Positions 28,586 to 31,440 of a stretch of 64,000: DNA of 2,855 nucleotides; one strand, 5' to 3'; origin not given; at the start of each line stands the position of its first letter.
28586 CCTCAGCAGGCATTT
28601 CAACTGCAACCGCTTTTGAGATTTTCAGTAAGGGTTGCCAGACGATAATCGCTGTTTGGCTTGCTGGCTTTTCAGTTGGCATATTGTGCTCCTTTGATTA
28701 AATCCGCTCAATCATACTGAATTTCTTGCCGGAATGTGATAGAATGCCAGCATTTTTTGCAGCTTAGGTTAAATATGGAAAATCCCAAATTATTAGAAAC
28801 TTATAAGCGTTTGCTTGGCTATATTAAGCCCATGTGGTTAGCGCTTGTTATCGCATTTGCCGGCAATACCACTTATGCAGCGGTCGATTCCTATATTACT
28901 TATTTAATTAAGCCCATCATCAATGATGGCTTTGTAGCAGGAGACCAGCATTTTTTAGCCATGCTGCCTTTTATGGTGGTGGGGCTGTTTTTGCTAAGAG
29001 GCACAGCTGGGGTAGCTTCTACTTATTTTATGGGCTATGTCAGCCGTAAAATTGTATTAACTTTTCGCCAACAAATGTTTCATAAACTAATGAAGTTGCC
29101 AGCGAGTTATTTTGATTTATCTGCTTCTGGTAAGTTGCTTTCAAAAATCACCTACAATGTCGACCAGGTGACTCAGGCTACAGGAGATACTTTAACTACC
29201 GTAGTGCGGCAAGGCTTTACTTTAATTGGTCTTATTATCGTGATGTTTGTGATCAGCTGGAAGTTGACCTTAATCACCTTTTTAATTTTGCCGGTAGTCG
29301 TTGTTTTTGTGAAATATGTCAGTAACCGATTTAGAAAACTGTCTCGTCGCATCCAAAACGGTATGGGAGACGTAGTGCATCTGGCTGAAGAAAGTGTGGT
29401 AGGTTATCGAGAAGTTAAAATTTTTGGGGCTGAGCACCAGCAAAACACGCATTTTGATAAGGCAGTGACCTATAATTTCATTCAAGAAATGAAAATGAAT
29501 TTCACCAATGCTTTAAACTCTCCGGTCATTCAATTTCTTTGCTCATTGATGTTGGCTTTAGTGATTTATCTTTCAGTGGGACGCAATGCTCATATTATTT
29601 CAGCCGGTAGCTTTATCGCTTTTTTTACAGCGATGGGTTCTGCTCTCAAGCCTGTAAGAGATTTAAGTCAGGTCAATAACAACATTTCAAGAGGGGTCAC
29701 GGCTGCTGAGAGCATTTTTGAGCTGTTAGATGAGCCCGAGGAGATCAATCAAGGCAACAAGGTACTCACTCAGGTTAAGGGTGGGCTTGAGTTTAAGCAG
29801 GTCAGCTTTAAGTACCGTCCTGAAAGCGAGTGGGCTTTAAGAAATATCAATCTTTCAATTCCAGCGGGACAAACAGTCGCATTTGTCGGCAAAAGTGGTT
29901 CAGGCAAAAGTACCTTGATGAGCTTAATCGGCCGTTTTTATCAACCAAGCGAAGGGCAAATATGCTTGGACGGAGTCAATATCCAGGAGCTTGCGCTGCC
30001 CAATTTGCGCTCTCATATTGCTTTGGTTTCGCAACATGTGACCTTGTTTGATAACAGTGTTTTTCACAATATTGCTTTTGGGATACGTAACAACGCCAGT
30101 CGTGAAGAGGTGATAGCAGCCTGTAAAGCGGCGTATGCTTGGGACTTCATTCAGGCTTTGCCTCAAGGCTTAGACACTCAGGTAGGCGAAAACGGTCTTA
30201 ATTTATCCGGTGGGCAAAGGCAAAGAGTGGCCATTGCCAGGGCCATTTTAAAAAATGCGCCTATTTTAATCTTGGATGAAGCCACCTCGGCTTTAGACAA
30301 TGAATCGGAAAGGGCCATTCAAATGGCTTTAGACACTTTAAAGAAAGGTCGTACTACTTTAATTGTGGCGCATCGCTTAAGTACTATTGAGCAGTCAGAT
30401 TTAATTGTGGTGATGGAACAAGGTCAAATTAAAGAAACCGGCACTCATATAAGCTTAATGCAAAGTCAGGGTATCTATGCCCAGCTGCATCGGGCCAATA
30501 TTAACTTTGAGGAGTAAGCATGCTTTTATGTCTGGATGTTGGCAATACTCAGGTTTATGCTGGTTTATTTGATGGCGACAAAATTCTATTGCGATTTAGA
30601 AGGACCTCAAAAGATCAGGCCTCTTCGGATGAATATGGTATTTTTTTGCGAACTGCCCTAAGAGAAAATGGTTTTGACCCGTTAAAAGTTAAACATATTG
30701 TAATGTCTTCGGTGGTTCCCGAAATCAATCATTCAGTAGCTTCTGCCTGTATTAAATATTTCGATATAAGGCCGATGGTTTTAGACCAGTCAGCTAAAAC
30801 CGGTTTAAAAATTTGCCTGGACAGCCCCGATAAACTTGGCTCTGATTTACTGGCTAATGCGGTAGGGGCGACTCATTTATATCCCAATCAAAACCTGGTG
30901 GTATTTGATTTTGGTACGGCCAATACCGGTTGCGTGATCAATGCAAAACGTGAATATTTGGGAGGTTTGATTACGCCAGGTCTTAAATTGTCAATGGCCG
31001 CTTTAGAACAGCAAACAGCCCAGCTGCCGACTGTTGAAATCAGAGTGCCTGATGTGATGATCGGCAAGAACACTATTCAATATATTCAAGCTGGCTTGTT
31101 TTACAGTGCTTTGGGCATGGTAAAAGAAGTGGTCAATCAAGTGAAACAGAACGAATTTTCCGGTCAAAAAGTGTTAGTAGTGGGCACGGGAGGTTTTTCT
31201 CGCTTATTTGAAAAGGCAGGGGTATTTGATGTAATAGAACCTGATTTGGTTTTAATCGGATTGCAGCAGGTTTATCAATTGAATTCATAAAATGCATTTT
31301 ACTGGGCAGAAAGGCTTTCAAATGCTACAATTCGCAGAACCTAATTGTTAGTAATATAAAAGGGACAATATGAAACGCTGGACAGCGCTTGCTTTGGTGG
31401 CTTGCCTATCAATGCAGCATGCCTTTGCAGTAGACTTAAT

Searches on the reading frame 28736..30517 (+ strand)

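Call 22: search_protein_families(library=pfam, proteins=[window:28736-30517:+], max_evalue=0.001)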
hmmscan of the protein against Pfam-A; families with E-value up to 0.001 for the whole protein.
window:28736-30517:+ (593 aa): 4 families
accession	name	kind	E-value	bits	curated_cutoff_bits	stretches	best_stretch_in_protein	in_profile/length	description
PF00664.28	ABC_membrane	-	2.8e-50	172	28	1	47-300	11-267/274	ABC transporter transmembrane region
PF00005.33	ABC_tran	-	1.9e-34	119.6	25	1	368-518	1-137/137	ABC transporter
PF02463.25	SMC_N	-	3.4e-08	33.6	40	1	382-562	28-213/220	RecF/RecN/SMC N terminal domain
PF09818.15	ABC_ATPase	-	4e-05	23.2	23.2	0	470-575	139-246/283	P-loop domain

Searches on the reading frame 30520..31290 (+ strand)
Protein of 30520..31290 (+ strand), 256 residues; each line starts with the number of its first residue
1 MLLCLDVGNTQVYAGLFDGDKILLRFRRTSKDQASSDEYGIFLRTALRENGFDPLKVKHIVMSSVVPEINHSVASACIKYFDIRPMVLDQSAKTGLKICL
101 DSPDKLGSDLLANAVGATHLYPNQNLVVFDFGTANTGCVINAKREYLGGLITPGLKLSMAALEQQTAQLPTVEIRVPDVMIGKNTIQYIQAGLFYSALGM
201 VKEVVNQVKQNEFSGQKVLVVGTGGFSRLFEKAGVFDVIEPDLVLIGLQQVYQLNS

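Call 23: search_protein_families(library=pfam, proteins=[window:30520-31290:+], max_evalue=0.0001)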
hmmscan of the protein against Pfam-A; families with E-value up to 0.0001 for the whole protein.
window:30520-31290:+ (256 aa): 1 family
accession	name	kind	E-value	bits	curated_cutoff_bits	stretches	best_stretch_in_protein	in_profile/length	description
PF03309.20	Pan_kinase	-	1.8e-65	221.1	24.7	1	2-206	1-204/205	Type III pantothenate kinase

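Call 32: find_encoding_contigs(protein=window:30520-31290:+, flank=10000, max_places=6)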
Protein window:30520-31290:+ (256 aa): 2 contigs read that carry it; 2 places shown.
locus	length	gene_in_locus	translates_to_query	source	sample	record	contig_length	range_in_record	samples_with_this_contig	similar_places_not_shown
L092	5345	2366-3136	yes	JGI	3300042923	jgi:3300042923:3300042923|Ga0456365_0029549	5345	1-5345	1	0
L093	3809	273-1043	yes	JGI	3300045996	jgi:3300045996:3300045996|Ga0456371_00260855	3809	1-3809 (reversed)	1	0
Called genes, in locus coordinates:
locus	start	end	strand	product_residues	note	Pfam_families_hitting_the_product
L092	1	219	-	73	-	?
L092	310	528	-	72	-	-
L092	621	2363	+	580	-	PF00664:ABC_membrane, PF00005:ABC_tran, PF02463:SMC_N (weak)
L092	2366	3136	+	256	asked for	PF03309:Pan_kinase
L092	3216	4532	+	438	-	PF02321:OEP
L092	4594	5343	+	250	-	?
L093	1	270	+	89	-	?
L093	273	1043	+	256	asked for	PF03309:Pan_kinase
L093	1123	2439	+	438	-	PF02321:OEP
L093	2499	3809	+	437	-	?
